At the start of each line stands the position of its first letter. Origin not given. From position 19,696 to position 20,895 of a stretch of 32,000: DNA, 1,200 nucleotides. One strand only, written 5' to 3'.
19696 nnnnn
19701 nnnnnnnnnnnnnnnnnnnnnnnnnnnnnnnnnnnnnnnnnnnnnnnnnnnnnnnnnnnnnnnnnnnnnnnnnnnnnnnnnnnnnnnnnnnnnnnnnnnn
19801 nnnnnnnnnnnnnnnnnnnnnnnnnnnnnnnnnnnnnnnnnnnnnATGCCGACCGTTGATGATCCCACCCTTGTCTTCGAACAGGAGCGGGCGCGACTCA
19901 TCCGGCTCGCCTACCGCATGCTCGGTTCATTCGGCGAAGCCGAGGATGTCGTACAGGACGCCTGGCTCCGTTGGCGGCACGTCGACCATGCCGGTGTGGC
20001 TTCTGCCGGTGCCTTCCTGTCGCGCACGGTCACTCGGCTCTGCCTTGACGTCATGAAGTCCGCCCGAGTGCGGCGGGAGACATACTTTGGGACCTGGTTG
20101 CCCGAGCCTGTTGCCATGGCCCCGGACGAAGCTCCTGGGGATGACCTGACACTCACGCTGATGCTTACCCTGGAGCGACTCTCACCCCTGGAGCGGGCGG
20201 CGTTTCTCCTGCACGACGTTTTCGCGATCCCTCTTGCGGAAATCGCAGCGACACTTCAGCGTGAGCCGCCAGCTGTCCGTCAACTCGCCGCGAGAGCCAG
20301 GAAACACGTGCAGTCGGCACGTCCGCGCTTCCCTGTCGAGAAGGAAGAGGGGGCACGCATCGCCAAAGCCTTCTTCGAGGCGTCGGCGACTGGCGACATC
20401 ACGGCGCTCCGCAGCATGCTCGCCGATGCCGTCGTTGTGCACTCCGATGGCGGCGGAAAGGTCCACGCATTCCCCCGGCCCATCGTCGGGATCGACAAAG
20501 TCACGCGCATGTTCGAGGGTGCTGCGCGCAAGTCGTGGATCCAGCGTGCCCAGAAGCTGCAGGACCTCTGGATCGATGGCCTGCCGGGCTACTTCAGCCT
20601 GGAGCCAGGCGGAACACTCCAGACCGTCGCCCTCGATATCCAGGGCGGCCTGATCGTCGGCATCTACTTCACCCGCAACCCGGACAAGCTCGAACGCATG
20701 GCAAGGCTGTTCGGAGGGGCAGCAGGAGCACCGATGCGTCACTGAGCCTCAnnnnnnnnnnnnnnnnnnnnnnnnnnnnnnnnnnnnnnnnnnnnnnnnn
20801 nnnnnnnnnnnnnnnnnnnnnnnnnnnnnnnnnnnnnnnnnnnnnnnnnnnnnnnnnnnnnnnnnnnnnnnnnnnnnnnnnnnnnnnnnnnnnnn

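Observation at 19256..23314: Four exact ECF41-type promoters define a compact local regulon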

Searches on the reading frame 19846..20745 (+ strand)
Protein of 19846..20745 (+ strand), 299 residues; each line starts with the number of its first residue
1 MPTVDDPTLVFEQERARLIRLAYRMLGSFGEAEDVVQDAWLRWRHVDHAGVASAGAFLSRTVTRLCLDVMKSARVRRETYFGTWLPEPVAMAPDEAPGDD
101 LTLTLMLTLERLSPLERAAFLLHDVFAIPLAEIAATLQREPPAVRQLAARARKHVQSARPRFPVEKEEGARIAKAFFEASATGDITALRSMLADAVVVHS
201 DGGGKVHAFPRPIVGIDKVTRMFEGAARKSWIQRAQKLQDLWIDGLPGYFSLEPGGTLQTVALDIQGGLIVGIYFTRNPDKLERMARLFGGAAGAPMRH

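Call 8: search_protein_families(library=pfam, proteins=[window:19846-20742:+], max_evalue=0.01)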
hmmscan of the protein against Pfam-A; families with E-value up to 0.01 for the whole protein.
seq(299 aa): 3 families
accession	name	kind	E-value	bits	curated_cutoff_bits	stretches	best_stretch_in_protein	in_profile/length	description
PF04542.20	Sigma70_r2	-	2.4e-12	46.9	24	1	11-74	2-69/71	Sigma-70 region 2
PF08281.18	Sigma70_r4_2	-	6.4e-11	42.2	25.7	1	105-154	4-53/54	Sigma-70, region 4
PF12680.13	SnoaL_2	-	0.00013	22.9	27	1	174-245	2-64/102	SnoaL-like domain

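Call 9: search_protein_families(library=ncbifam, proteins=[window:19846-20742:+], max_evalue=0.01)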
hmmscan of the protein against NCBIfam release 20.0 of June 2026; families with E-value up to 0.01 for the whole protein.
seq(299 aa): 34 families (the best 25 are shown)
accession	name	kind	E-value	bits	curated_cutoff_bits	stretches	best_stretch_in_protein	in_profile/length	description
NF007214.0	PRK09636.1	subfamily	2.7e-106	355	271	1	10-285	9-289/293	RNA polymerase sigma factor SigJ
TIGR02957.1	SigX4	subfamily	2.5e-85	286.1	323.25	1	10-285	2-280/281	RNA polymerase sigma-70 factor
NF007213.0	PRK09635.1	equivalog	6.4e-41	140.4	317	1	10-283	10-281/290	RNA polymerase sigma factor SigI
NF006089.0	PRK08241.1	subfamily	9.4e-24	84.1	240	2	11-79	28-97/343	RNA polymerase subunit sigma-70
TIGR02960.1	SigX5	hypoth_equivalog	1.7e-17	63.6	264.75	2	12-80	12-81/322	RNA polymerase sigma-70 factor, TIGR02960 family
TIGR02983.1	SigE-fam_strep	subfamily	2e-16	60.3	141.55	1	10-157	11-156/162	SigE family RNA polymerase sigma factor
NF058625.1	sigma_PG0214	equivalog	8.4e-16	58.1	130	1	14-157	13-159/170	GFO_1088 family ECF-type sigma factor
NF007225.0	PRK09643.1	equivalog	2.1e-12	47.2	190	1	11-158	33-181/204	RNA polymerase sigma factor SigM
NF007229.0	PRK09647.1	equivalog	1.4e-11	44.2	265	1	10-161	49-204/220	RNA polymerase sigma factor SigE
NF004113.0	PRK05602.1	equivalog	1.6e-11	44.2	208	1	13-158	53-200/211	RNA polymerase sigma factor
TIGR02985.1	Sig70_bacteroi1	subfamily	8e-11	42.4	126.4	1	10-156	6-159/162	RNA polymerase sigma-70 factor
NF009176.0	PRK12524.1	equivalog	9.7e-11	41.8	264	1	16-156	37-181/196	RNA polymerase sigma factor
TIGR02937.1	sigma70-ECF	superfamily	1.2e-09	38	42.9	1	12-157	8-163/165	sigma-70 family RNA polymerase sigma factor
NF009179.0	PRK12527.1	equivalog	5.7e-09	36.2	162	1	13-156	3-150/159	RNA polymerase sigma factor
NF009190.0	PRK12538.1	equivalog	9.4e-09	35.3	303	1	11-156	69-216/233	RNA polymerase sigma factor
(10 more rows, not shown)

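Call 12: find_related_loci(query=window:19846-20742:+, collection=genome_contigs, flank=6000)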
Query seq(299 aa) (299 aa) in genome_contigs; peptide patterns used: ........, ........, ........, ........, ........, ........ (x = any residue, [..] = any of these).
600 stretches matched a pattern (row limit reached: there are more); 568 encode a relative of the query (tblastn E <= 1e-3); the best 80 are kept; 80 distinct loci.
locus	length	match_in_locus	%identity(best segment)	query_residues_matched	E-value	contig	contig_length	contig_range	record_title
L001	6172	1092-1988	94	1-299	0e+0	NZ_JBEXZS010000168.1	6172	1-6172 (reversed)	Methylobacterium sp. EM32 NODE_356_length_6172_cov_56.1411, whole genome shotgun sequence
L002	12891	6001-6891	92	1-297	0e+0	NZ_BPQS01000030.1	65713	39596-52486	Methylobacterium longum strain DSM 23933 entry30, whole genome shotgun sequence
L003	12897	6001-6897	77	1-299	1e-158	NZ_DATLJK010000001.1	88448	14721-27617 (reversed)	MAG: Hansschlegelia sp. isolate SMAG_U13694 k141_164, whole genome shotgun sequence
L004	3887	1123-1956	66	8-285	1e-120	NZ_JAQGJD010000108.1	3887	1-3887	MAG: Tardiphaga sp. isolate RYN_476 scaffold_19080, whole genome shotgun sequence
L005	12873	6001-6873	62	6-296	1e-113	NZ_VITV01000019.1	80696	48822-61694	Nitrospirillum amazonense strain BR 12005 Ga0314207_119, whole genome shotgun sequence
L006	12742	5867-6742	63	3-292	4e-113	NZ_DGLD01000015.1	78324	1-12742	MAG: Brevundimonas sp. UBA4553 UBA4553_contig_34, whole genome shotgun sequence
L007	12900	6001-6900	61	1-299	1e-112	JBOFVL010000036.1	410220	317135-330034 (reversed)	MAG: Afipia sp. isolate WFFMC_MAG_579 k139_13295_flag=0_multi=21.7847_len=410220, whole genome shotgun sequence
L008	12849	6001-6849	62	5-287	7e-111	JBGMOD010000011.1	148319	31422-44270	MAG: Hyphomicrobiales bacterium isolate Fil1_5 Lundin1_111, whole genome shotgun sequence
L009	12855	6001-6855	62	6-290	2e-110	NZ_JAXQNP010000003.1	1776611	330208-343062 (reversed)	Nitrospirillum sp. BR 11828 contig_3, whole genome shotgun sequence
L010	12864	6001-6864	61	5-291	3e-110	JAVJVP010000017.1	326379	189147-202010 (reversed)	MAG: Rhodospirillales bacterium isolate C2-GNP5-11 k141_43186, whole genome shotgun sequence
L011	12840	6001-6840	66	5-287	3e-109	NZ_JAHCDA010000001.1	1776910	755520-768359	Roseococcus pinisoli strain XZZS9 seq1, whole genome shotgun sequence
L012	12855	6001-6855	59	5-289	1e-108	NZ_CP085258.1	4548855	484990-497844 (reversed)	Thalassospira australica strain ABH-489 chromosome, complete genome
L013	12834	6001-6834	62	6-282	2e-108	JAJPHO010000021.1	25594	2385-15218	MAG: Alphaproteobacteria bacterium isolate Centralia_MAG_175 k107_19434420, whole genome shotgun sequence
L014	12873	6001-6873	59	10-298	6e-108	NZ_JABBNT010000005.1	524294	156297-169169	Pacificispira spongiicola strain KN72 Scaffold5, whole genome shotgun sequence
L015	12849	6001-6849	61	11-295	1e-107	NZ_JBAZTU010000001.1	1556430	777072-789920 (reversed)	MAG: Sphingomonas sp. isolate SO_2017_GW1_210 NODE_2_length_1556430_cov_16.793430_OW334_2017, whole genome shotgun seque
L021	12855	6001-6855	62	5-289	1e-104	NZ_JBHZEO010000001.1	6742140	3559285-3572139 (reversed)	Methylobacterium carpenticola strain ID0610 contig_1, whole genome shotgun sequence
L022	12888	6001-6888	63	4-294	3e-104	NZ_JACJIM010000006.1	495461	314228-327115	Methylobacterium fujisawaense strain DSM 5686 Ga0373204_06, whole genome shotgun sequence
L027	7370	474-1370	92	1-299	2e-150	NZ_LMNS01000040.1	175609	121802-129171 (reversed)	Methylobacterium sp. Leaf123 contig_9, whole genome shotgun sequence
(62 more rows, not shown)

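Call 33: find_encoding_contigs(protein=window:19846-20745:+, flank=10000, max_places=6)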
Protein window:19846-20745:+ (299 aa): 23 contigs read that carry it; 6 places shown.
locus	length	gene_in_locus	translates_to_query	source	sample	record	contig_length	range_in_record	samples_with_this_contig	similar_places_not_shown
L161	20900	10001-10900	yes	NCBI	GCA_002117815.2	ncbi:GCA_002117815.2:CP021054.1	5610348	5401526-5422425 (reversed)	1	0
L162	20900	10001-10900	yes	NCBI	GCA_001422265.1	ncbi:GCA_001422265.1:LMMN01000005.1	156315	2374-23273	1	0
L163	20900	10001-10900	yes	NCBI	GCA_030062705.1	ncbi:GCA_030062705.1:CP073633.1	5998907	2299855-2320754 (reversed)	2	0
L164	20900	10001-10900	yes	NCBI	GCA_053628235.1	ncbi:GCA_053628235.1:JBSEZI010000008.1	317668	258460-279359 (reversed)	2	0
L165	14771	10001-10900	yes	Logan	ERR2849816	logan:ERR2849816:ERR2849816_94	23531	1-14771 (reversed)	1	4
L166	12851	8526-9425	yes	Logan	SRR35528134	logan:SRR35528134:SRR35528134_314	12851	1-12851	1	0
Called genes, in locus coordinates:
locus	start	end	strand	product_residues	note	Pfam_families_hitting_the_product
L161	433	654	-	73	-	-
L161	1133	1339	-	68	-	-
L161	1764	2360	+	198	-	PF00440:TetR_N, PF17937:TetR_C_28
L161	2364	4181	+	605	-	PF00664:ABC_membrane, PF00005:ABC_tran, PF02463:SMC_N (faint)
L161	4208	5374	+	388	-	PF25919:BSH_CusB (faint), PF25917:BSH_RND, PF25944:Beta-barrel_RND, PF25967:RND-MFP_C, PF25989:YknX_C (weak)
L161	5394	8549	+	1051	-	PF00873:ACR_tran, PF02355:SecD_SecF_C (faint)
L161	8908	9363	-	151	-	PF02627:CMD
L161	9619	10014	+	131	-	-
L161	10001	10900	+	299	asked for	PF04542:Sigma70_r2, PF08281:Sigma70_r4_2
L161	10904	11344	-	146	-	-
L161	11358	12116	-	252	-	PF05368:NmrA (faint), PF13460:NAD_binding_10 (weak)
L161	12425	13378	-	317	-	PF23023:Anti-Pycsar_Apyc1 (weak), PF00753:Lactamase_B, PF12706:Lactamase_B_2 (weak)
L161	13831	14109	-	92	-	-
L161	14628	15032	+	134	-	PF00665:rve (faint), PF13683:rve_3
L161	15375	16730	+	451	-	PF13188:PAS_8 (faint), PF13426:PAS_9 (faint), PF08448:PAS_4 (weak), PF00989:PAS (weak), PF08448:PAS_4, PF08447:PAS_3, PF07536:HWE_HK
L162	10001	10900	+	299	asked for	PF04542:Sigma70_r2, PF08281:Sigma70_r4_2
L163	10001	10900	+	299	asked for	PF04542:Sigma70_r2, PF08281:Sigma70_r4_2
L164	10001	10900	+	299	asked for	PF04542:Sigma70_r2, PF08281:Sigma70_r4_2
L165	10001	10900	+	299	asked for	PF04542:Sigma70_r2, PF08281:Sigma70_r4_2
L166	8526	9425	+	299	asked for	PF04542:Sigma70_r2, PF08281:Sigma70_r4_2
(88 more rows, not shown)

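Call 54: search_solved_structures(query=window:19846-20742:+, max_evalue=0.00001, show_alignments=1)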
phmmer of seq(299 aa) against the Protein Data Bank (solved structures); distinct sequences matched with E-value up to 0.00001: 5.
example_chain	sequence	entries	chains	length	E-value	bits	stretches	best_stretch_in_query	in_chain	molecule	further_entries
5xe7_A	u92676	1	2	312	1.4e-41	145.8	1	11-282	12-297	ECF RNA polymerase sigma factor SigJ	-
9m9d_F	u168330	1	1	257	1.8e-09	40.4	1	11-157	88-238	ECF RNA polymerase sigma factor SigE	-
9m9e_F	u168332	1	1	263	2e-09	40.3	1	11-157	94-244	ECF RNA polymerase sigma factor SigE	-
9m98_F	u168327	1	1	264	2e-09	40.3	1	11-157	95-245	ECF RNA polymerase sigma factor SigE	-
7qh5_A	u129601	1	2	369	6.7e-06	28.7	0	14-79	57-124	RNA polymerase sigma factor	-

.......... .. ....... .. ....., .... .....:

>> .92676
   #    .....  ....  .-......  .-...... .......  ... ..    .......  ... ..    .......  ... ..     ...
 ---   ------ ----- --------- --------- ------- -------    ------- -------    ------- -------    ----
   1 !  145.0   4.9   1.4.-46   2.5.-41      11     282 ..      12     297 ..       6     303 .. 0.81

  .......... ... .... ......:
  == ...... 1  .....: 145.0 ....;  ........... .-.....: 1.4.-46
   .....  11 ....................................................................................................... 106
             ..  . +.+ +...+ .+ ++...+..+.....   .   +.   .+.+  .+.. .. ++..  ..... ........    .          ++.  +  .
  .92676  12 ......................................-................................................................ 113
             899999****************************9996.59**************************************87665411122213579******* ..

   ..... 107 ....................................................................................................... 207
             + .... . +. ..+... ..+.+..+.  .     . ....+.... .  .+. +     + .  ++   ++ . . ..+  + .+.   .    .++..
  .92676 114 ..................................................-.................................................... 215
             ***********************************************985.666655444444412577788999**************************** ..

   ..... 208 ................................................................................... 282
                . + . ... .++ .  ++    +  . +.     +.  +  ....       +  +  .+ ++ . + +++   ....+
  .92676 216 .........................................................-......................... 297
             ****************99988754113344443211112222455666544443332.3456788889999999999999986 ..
